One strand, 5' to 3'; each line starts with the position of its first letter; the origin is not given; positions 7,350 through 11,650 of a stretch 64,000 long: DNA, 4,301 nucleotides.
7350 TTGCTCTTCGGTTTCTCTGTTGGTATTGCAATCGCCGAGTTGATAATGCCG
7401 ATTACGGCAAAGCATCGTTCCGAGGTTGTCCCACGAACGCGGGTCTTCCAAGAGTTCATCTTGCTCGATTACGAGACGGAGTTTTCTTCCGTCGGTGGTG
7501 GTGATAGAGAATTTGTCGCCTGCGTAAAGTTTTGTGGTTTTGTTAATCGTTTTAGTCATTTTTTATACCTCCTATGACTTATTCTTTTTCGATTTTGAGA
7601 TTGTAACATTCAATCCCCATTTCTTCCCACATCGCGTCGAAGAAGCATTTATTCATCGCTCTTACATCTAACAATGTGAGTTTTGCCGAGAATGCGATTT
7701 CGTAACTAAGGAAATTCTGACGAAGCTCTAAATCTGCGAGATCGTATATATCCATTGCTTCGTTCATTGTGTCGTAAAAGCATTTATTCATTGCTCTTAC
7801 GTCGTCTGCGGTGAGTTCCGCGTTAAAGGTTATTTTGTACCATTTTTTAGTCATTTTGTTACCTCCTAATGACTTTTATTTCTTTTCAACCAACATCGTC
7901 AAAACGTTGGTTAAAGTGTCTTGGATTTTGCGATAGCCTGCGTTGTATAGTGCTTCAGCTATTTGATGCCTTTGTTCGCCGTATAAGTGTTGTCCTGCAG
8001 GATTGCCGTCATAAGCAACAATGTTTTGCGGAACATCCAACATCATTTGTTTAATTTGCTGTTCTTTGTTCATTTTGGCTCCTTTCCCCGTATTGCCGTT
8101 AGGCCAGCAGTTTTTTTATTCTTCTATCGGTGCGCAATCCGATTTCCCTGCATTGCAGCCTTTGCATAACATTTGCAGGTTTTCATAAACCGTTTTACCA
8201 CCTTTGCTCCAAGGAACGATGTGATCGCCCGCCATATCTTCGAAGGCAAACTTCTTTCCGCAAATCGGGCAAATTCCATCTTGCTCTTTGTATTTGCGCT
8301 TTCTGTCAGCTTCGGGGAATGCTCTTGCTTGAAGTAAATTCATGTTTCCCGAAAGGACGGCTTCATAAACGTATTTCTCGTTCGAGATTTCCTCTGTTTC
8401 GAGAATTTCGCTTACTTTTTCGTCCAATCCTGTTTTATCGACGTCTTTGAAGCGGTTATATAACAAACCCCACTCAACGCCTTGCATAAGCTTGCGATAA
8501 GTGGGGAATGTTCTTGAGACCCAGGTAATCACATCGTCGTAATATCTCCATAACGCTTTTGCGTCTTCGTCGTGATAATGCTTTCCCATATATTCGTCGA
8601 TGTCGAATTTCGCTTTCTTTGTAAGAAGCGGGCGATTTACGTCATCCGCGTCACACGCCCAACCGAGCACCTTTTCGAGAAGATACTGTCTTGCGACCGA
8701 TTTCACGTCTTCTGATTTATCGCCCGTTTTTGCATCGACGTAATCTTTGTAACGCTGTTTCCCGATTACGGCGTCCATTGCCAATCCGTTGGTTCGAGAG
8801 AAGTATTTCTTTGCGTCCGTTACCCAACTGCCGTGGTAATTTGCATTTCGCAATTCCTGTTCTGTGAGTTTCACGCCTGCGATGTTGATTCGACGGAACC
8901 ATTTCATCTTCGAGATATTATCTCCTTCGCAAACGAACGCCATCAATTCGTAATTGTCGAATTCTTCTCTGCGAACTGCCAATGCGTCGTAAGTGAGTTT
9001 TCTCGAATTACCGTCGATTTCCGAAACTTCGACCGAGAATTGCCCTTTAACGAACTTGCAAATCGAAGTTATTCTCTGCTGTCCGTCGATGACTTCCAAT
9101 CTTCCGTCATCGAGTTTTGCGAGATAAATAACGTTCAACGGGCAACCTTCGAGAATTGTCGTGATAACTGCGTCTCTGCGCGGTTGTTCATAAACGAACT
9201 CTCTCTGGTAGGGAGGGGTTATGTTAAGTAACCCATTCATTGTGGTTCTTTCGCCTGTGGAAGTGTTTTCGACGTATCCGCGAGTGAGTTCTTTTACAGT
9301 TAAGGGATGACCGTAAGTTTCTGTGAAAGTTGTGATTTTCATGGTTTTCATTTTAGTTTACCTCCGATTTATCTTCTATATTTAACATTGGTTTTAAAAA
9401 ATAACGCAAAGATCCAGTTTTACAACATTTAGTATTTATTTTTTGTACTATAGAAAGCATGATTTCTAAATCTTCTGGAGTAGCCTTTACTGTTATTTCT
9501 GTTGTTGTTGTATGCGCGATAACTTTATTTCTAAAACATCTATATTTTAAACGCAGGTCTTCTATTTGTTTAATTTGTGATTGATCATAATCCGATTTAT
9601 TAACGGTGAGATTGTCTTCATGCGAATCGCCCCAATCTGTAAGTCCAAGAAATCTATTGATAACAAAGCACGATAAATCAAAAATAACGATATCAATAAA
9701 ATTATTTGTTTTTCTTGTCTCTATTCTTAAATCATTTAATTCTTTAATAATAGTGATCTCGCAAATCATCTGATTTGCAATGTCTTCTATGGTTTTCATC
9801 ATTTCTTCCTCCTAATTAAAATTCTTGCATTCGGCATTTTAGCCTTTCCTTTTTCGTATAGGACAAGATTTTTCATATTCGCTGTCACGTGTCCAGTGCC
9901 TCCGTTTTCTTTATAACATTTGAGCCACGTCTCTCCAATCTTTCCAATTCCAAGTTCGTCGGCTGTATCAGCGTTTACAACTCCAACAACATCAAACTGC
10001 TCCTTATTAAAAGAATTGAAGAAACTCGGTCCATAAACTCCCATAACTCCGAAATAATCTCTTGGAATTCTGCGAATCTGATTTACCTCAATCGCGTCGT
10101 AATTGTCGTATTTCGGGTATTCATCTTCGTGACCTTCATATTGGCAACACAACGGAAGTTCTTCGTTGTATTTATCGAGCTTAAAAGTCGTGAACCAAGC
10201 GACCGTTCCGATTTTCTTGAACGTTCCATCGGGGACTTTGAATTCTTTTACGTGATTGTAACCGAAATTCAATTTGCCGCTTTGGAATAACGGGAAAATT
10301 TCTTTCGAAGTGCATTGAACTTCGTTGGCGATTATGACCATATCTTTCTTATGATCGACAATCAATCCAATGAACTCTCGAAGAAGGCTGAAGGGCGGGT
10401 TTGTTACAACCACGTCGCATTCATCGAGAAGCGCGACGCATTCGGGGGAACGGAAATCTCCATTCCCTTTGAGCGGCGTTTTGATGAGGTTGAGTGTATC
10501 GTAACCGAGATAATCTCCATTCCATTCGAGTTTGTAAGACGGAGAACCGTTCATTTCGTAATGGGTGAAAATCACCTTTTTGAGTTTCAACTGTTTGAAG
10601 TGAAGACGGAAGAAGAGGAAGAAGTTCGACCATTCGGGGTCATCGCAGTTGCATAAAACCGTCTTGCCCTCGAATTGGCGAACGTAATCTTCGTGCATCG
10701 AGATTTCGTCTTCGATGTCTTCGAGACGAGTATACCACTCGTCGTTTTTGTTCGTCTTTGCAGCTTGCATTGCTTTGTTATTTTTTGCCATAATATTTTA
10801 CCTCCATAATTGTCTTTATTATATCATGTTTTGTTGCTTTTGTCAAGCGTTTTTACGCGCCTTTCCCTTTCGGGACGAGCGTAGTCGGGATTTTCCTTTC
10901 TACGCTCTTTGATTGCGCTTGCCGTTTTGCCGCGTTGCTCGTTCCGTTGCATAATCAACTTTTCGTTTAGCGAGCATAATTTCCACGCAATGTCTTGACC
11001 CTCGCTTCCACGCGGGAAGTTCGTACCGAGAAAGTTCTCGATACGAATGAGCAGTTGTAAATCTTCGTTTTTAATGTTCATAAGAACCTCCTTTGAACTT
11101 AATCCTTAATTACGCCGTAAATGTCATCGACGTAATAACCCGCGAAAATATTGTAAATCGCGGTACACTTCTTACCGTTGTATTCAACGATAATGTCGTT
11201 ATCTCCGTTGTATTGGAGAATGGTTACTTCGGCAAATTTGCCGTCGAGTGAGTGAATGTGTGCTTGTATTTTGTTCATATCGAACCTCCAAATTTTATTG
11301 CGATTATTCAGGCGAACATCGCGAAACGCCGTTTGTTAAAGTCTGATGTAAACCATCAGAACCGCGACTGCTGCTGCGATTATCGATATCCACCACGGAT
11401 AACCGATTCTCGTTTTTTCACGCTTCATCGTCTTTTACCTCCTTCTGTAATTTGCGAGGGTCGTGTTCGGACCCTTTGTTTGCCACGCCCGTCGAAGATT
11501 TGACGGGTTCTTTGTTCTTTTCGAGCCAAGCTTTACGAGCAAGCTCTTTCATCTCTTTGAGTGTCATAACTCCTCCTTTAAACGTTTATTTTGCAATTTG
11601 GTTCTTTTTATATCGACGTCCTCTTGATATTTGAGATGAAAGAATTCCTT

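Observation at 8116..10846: Promoter-driven, translationally coupled cassette: N6A methyltransferase, HEPN-like protein and DUF262-HNH nuclease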

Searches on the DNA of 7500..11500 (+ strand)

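Call 11: search_dna_similar(query=window:7500-11500:+, collection=phages, mode=distant)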
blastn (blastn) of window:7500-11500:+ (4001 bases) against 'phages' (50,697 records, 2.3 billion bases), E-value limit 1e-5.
No match.
